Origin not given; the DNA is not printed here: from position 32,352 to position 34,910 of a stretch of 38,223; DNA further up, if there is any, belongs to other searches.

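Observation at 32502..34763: Hdr-coupled 753-aa orphan joining a helical region, two winged-helix modules and a split 2x[4Fe-4S] domain; candidate novel redox-sensing or scaffolding component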

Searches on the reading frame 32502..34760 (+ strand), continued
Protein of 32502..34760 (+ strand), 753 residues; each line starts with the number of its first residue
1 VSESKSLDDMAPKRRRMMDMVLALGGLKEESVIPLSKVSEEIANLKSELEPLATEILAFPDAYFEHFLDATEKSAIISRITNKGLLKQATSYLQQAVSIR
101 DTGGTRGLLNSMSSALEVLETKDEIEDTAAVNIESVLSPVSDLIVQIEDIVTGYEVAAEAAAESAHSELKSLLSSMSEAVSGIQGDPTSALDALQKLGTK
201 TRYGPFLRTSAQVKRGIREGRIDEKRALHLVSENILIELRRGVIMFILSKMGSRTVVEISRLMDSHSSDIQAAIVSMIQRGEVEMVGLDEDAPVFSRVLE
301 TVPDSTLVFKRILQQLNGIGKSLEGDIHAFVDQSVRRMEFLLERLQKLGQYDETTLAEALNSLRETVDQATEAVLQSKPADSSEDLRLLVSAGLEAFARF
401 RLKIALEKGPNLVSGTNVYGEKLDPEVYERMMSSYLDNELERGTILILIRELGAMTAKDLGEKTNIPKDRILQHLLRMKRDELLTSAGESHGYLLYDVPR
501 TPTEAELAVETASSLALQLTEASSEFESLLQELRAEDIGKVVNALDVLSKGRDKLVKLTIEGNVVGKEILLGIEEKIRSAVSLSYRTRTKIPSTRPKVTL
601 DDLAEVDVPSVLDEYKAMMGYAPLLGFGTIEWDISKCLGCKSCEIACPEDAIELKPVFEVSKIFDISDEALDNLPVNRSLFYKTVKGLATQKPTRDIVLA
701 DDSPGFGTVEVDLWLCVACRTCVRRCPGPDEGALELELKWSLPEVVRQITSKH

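Call 15: find_homologous_proteins(query=P0127, max_evalue=0.001)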
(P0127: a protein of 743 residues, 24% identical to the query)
Query P0127 (743 aa): 15 proteins with E <= 0.001 among 8000 candidates.
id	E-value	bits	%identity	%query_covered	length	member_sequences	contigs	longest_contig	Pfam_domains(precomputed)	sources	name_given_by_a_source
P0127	0.0e+0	1597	100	100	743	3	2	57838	PF12837.13,PF00037.33,PF13484.12,PF12838.13,PF13183.12,PF13187.12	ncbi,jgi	ncbi:MAG: 4Fe-4S binding protein [Candidatus Helarchaeota archaeon]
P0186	3.5e-251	854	55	100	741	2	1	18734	PF12837.13,PF00037.33,PF13484.12,PF12838.13,PF13183.12,PF13187.12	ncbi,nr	ncbi:MAG: 4Fe-4S binding protein [Candidatus Helarchaeota archaeon]|nr:4Fe-4S binding protein [Candi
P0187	2.3e-232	791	51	100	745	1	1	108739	PF12837.13,PF00037.33,PF13484.12,PF12838.13,PF13237.12,PF13187.12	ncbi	-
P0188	2.3e-232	791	52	100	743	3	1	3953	PF12837.13,PF00037.33,PF13484.12,PF12838.13,PF13237.12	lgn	-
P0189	1.5e-229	782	52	100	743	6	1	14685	PF12797.13,PF12837.13,PF00037.33,PF13484.12,PF12838.13,PF13534.12,PF13237.12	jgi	-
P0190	4.0e-228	777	50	99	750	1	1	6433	PF12797.13,PF12837.13,PF00037.33,PF13484.12,PF12838.13,PF13237.12,PF13187.12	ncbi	-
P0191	3.1e-222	758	51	100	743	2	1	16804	PF12797.13,PF12837.13,PF00037.33,PF13484.12,PF12838.13,PF13237.12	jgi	-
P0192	1.7e-219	749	49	100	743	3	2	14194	PF12797.13,PF12837.13,PF00037.33,PF13484.12,PF12838.13,PF13183.12,PF13187.12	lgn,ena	-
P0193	2.7e-219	748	49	100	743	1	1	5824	PF12797.13,PF12837.13,PF00037.33,PF13484.12,PF12838.13,PF13183.12,PF13187.12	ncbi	-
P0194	1.5e-217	742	49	98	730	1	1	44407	PF12837.13,PF13484.12,PF12838.13,PF13237.12,PF13187.12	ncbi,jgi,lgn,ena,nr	ncbi:MAG TPA: hypothetical protein VMV49_05000 [Candidatus Deferrimicrobium sp.]|nr:hypothetical pro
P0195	2.8e-217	742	49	100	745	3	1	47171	PF12797.13,PF00037.33,PF13484.12,PF12838.13,PF13183.12,PF13187.12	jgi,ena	-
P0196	1.3e-208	713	47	100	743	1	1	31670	PF12797.13,PF12837.13,PF00037.33,PF13484.12,PF12838.13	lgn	-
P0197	6.5e-202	691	46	100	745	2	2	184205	PF12797.13,PF12837.13,PF00037.33,PF13484.12,PF12838.13,PF13237.12,PF13183.12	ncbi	ncbi:MAG: 4Fe-4S binding protein [Candidatus Helarchaeota archaeon]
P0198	3.2e-193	662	45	100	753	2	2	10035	PF01047.29,PF12797.13,PF12837.13,PF00037.33,PF13484.12,PF12838.13,PF13534.12,PF13183.12,PF13187.12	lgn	-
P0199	2.4e-186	639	47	94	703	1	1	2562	-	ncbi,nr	ncbi:MAG: hypothetical protein LUQ65_02560, partial [Candidatus Helarchaeota archaeon]|nr:hypothetic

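Call 16: find_encoding_contigs(protein=P0127, flank=10000, max_places=1)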
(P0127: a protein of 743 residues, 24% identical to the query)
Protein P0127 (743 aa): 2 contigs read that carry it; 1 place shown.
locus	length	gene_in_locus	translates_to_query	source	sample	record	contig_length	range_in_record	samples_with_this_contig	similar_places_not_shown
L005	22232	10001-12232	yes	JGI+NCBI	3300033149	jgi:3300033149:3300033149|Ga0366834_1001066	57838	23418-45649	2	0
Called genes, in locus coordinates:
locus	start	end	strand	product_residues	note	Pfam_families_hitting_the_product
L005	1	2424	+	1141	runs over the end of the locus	PF12831:FAD_oxidored, PF13450:NAD_binding_8 (weak), PF13187:Fer4_9 (weak), PF07992:Pyr_redox_2, PF12831:FAD_oxidored, PF14697:Fer4_21, PF00037:Fer4, PF02662:FlpD, +19 more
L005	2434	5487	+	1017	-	PF07992:Pyr_redox_2 (weak), PF13187:Fer4_9, PF01266:DAO, PF07992:Pyr_redox_2, PF12831:FAD_oxidored, PF00037:Fer4, PF12838:Fer4_7, PF14697:Fer4_21, +24 more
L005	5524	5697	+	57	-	PF02662:FlpD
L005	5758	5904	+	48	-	PF02662:FlpD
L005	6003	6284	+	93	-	-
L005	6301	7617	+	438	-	PF00890:FAD_binding_2 (weak), PF01266:DAO (faint), PF07992:Pyr_redox_2 (faint), PF13237:Fer4_10 (faint), PF12838:Fer4_7 (weak)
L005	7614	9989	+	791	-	PF07992:Pyr_redox_2 (weak), PF13450:NAD_binding_8 (weak), PF12838:Fer4_7, PF13187:Fer4_9 (weak), PF13237:Fer4_10, PF14697:Fer4_21 (weak), PF00037:Fer4 (weak), PF02662:FlpD, +7 more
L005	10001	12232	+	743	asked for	PF13187:Fer4_9 (faint), PF13183:Fer4_8 (faint), PF12837:Fer4_6 (faint), PF12838:Fer4_7 (faint), PF13484:Fer4_16 (faint), PF00037:Fer4 (weak)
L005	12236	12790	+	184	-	PF13183:Fer4_8, PF13237:Fer4_10 (weak), PF13187:Fer4_9, PF13534:Fer4_17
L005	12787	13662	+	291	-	PF02754:CCG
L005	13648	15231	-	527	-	-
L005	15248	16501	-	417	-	PF04015:DUF362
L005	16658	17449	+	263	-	-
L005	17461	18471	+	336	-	PF01040:UbiA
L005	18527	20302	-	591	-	PF27230:MJ1566_N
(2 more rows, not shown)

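Call 17: find_encoding_contigs(protein=P0197, flank=10000, max_places=1)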
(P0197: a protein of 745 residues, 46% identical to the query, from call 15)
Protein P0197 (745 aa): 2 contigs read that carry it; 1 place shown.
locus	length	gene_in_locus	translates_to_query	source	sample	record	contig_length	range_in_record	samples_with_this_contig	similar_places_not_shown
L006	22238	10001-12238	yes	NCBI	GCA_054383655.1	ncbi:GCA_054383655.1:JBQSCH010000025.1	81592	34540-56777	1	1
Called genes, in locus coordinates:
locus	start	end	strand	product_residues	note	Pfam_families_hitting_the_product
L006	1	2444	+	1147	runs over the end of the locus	PF12831:FAD_oxidored, PF00037:Fer4 (weak), PF13187:Fer4_9 (weak), PF00890:FAD_binding_2 (weak), PF07992:Pyr_redox_2, PF12831:FAD_oxidored (weak), PF14697:Fer4_21, PF02662:FlpD, +16 more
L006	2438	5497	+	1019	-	PF13450:NAD_binding_8 (weak), PF13187:Fer4_9, PF00890:FAD_binding_2 (weak), PF01266:DAO (weak), PF07992:Pyr_redox_2, PF00037:Fer4, PF12838:Fer4_7, PF14697:Fer4_21, +19 more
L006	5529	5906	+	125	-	-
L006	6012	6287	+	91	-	-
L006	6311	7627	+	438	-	PF00070:Pyr_redox (faint), PF00890:FAD_binding_2 (weak), PF01266:DAO (weak), PF07992:Pyr_redox_2 (faint), PF12831:FAD_oxidored (weak), PF13450:NAD_binding_8 (weak), PF12837:Fer4_6 (faint), PF12838:Fer4_7 (weak), +2 more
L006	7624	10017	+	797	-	PF13484:Fer4_16 (faint), PF07992:Pyr_redox_2 (faint), PF01266:DAO (weak), PF13450:NAD_binding_8, PF12838:Fer4_7, PF14697:Fer4_21, PF13187:Fer4_9 (weak), PF02662:FlpD, +5 more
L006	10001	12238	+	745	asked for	PF12838:Fer4_7 (faint), PF00037:Fer4 (faint), PF12797:Fer4_2 (faint), PF12837:Fer4_6 (faint), PF13183:Fer4_8 (faint), PF13237:Fer4_10 (faint), PF13484:Fer4_16 (faint)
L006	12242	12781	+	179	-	PF12838:Fer4_7 (weak), PF13183:Fer4_8, PF13187:Fer4_9, PF13534:Fer4_17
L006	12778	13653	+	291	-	PF02754:CCG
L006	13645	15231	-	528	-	-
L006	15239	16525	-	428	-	PF04015:DUF362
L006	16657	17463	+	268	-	-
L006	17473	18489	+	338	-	PF01040:UbiA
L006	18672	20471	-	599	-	PF27230:MJ1566_N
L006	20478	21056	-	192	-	PF27231:MJ1567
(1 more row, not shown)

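Call 18: find_encoding_contigs(protein=P0187, flank=10000, max_places=1)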
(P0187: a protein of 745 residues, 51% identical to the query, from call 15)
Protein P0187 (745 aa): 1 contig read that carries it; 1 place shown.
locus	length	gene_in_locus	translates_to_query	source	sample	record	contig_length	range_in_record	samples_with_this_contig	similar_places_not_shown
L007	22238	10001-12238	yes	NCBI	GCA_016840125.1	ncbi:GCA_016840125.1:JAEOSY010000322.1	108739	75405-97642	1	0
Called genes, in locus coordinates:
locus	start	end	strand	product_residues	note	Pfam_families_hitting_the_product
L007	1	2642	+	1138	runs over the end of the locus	PF00890:FAD_binding_2 (weak), PF01134:GIDA (weak), PF12831:FAD_oxidored, PF07992:Pyr_redox_2, PF13450:NAD_binding_8, PF12838:Fer4_7, PF14697:Fer4_21, PF02662:FlpD, +23 more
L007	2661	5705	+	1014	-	PF13450:NAD_binding_8 (weak), PF00037:Fer4 (weak), PF13187:Fer4_9, PF00037:Fer4, PF07992:Pyr_redox_2, PF00037:Fer4, PF12838:Fer4_7, PF14697:Fer4_21, +20 more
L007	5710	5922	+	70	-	PF02662:FlpD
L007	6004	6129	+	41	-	-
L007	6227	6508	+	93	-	-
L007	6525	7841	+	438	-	PF00890:FAD_binding_2 (weak), PF01134:GIDA (faint), PF01266:DAO (weak), PF07992:Pyr_redox_2 (faint), PF12831:FAD_oxidored (weak), PF13450:NAD_binding_8 (weak), PF13738:Pyr_redox_3 (faint), PF12838:Fer4_7 (faint)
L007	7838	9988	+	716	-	PF07992:Pyr_redox_2, PF13738:Pyr_redox_3 (weak), PF01266:DAO, PF13450:NAD_binding_8, PF12838:Fer4_7, PF13187:Fer4_9, PF14697:Fer4_21, PF02662:FlpD, +8 more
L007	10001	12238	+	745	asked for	PF12838:Fer4_7 (faint), PF13187:Fer4_9 (faint), PF00037:Fer4 (faint), PF12837:Fer4_6 (faint), PF13237:Fer4_10 (faint), PF13484:Fer4_16 (faint)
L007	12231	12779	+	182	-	PF13183:Fer4_8, PF12838:Fer4_7 (weak), PF13187:Fer4_9, PF13534:Fer4_17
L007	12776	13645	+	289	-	PF02754:CCG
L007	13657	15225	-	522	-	-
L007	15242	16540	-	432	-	PF04015:DUF362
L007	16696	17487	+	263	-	-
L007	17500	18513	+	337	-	PF01040:UbiA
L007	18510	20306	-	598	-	PF27230:MJ1566_N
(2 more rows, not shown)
